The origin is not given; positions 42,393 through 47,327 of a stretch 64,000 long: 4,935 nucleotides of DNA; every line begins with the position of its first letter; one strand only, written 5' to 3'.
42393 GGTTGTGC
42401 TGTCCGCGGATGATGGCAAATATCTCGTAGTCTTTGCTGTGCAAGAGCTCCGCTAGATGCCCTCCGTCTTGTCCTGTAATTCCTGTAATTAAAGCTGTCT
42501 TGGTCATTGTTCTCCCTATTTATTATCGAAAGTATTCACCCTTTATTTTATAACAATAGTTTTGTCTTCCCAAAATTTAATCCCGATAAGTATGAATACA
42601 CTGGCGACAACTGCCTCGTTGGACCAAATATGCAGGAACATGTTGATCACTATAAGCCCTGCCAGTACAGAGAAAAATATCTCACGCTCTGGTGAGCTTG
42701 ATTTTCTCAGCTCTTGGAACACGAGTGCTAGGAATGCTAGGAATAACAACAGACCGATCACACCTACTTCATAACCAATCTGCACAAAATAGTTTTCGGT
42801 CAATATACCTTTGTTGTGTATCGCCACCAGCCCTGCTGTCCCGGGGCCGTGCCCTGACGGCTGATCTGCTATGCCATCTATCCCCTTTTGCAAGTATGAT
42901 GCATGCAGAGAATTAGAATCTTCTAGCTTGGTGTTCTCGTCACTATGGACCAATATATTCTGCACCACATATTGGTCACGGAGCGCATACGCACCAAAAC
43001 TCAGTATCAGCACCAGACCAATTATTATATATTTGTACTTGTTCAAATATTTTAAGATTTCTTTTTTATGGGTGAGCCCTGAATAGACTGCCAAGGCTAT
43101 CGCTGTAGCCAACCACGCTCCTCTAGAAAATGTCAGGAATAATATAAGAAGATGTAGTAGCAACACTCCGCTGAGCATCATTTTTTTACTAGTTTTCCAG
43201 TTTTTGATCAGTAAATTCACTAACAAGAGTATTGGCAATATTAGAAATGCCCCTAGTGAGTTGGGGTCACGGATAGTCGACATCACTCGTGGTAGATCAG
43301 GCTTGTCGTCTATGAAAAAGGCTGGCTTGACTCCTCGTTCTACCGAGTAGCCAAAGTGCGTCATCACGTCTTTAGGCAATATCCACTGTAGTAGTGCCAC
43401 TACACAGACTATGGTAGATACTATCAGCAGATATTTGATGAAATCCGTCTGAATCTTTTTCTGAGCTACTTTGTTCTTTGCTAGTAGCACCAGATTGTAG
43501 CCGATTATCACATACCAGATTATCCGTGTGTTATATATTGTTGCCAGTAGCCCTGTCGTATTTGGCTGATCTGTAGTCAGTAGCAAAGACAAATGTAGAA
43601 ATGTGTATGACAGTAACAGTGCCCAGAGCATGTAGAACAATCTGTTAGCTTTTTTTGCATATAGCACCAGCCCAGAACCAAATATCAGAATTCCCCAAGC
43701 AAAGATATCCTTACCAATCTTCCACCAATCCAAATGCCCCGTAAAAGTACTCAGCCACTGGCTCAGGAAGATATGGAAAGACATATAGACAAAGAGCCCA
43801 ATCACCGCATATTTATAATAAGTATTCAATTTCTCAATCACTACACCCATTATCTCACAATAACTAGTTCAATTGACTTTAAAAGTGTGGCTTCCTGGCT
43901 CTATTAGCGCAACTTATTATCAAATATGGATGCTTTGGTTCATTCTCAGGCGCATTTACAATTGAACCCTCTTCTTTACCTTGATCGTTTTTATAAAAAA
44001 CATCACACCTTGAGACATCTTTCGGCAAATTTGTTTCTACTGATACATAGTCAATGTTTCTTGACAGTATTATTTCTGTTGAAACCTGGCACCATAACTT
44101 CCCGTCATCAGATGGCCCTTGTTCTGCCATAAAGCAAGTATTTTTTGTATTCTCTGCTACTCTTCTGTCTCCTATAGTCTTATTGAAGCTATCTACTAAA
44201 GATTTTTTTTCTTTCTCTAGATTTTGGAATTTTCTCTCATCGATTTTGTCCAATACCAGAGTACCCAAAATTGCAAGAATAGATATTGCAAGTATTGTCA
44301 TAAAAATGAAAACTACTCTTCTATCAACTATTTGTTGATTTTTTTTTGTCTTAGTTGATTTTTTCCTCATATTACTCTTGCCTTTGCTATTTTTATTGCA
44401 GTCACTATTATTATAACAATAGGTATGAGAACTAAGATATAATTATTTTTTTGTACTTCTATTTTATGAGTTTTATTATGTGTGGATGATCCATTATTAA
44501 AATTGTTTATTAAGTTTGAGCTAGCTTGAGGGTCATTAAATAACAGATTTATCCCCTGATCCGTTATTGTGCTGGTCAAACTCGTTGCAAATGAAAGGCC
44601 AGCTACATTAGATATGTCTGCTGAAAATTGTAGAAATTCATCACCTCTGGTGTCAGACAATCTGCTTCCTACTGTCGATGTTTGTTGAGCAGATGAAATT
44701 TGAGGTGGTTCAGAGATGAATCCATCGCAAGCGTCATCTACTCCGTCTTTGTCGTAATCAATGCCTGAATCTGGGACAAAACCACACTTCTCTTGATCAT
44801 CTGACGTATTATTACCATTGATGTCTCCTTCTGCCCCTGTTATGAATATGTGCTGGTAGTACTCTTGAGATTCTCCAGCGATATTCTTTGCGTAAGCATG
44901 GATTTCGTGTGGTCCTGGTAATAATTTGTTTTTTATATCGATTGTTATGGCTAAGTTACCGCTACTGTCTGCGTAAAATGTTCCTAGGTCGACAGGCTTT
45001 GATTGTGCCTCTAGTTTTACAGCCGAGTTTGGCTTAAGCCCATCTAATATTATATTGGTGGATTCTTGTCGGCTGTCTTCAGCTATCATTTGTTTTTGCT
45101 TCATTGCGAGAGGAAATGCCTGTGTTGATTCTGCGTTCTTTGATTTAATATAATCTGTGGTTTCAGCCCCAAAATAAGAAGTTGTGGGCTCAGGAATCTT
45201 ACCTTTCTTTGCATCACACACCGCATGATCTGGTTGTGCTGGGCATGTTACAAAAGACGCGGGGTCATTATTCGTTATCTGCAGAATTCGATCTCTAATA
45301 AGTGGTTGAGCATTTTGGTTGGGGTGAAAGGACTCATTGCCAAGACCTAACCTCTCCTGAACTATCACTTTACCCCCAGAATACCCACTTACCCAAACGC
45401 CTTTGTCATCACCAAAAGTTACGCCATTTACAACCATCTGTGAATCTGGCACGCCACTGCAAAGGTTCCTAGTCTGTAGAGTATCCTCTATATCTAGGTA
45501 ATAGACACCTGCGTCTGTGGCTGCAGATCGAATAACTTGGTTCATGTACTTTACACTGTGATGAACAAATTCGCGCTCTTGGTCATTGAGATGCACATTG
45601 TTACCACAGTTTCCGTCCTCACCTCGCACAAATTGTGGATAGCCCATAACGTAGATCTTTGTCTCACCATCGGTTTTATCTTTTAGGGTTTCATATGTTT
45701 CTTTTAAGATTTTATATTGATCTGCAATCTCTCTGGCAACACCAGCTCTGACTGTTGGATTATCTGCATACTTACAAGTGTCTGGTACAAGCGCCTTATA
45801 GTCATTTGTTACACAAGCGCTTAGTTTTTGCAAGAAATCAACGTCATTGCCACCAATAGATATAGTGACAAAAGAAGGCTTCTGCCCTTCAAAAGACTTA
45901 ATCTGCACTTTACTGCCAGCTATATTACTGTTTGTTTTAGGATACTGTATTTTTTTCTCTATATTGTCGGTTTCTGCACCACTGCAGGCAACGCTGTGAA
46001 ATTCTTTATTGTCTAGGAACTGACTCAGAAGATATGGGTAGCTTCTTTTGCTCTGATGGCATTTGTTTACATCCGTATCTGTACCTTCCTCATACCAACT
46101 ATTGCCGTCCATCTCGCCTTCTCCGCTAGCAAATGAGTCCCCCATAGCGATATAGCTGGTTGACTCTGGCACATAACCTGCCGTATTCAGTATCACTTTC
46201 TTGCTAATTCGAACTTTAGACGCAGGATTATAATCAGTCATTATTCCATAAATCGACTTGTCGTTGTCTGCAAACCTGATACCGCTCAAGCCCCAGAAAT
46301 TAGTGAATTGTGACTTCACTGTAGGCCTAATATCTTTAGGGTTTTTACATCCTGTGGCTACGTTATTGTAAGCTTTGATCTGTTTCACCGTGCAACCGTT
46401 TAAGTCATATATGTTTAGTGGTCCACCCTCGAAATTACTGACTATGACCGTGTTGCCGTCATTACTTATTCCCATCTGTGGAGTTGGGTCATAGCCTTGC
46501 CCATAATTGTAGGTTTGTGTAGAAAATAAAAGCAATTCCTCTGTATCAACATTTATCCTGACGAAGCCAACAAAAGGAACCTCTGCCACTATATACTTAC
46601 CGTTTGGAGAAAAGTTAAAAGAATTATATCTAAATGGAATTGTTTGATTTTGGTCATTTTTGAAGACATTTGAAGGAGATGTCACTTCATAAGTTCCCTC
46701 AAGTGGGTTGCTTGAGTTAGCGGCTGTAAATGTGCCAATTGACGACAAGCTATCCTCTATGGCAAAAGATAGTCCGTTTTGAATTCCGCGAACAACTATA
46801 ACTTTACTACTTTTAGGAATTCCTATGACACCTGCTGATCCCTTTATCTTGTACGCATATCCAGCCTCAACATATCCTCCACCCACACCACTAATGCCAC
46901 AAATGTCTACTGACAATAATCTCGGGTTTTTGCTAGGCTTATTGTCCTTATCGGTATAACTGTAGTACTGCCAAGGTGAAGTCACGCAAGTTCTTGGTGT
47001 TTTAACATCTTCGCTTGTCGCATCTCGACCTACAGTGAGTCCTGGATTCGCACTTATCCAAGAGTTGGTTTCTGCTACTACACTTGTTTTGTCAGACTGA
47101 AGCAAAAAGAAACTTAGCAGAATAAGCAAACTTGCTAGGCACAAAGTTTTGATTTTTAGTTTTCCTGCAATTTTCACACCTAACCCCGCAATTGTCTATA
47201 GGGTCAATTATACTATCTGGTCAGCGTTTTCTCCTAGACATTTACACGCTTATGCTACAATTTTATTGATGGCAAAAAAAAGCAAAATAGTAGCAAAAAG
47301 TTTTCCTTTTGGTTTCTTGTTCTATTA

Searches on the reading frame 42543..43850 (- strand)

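Call 36: search_protein_families(library=ncbifam, proteins=[window:42543-43850:-], max_evalue=0.01)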
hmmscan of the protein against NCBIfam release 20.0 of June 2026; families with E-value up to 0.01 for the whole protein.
window:42543-43850:- (435 aa): 1 family
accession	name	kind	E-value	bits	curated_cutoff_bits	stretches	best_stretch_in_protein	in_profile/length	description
TIGR00947.1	2A73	equivalog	5.3e-12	45.5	366.4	1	117-380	101-364/425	IctB family putative bicarbonate transporter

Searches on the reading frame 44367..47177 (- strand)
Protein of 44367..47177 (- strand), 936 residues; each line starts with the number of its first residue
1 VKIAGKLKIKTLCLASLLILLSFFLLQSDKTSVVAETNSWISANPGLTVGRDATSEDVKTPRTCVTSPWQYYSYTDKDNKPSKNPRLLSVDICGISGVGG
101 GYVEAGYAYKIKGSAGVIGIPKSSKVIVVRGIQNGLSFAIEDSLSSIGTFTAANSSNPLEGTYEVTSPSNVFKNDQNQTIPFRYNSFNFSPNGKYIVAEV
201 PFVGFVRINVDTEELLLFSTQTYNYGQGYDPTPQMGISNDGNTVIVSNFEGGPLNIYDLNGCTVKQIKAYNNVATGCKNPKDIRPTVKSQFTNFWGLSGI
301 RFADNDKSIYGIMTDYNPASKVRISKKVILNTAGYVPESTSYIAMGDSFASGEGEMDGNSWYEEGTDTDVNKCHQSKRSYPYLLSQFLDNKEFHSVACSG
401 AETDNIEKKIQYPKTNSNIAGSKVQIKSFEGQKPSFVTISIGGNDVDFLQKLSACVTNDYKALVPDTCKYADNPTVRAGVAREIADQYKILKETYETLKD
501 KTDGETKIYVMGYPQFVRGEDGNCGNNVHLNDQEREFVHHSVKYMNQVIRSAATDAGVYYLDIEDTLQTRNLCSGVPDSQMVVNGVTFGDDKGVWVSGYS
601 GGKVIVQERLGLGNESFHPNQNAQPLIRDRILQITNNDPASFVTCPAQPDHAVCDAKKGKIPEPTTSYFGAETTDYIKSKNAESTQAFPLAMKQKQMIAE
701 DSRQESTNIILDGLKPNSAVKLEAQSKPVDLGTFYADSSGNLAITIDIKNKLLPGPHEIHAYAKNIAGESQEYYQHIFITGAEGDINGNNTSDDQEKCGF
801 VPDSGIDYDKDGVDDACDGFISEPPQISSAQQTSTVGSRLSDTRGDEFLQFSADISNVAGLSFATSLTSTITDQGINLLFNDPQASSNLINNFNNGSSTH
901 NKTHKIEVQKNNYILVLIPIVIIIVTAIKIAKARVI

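Call 7: search_protein_families(library=pfam, proteins=[window:44367-47177:-], max_evalue=0.01)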
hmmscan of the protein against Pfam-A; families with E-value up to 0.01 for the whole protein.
window:44367-47177:- (936 aa): 2 families
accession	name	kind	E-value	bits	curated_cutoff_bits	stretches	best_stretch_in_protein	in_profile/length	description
PF13472.12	Lipase_GDSL_2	-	2e-12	48.4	32.9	1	344-571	1-157/178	GDSL-like Lipase/Acylhydrolase family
PF00657.28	Lipase_GDSL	-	9.5e-11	42.7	23.6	1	342-629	1-206/208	GDSL-like Lipase/Acylhydrolase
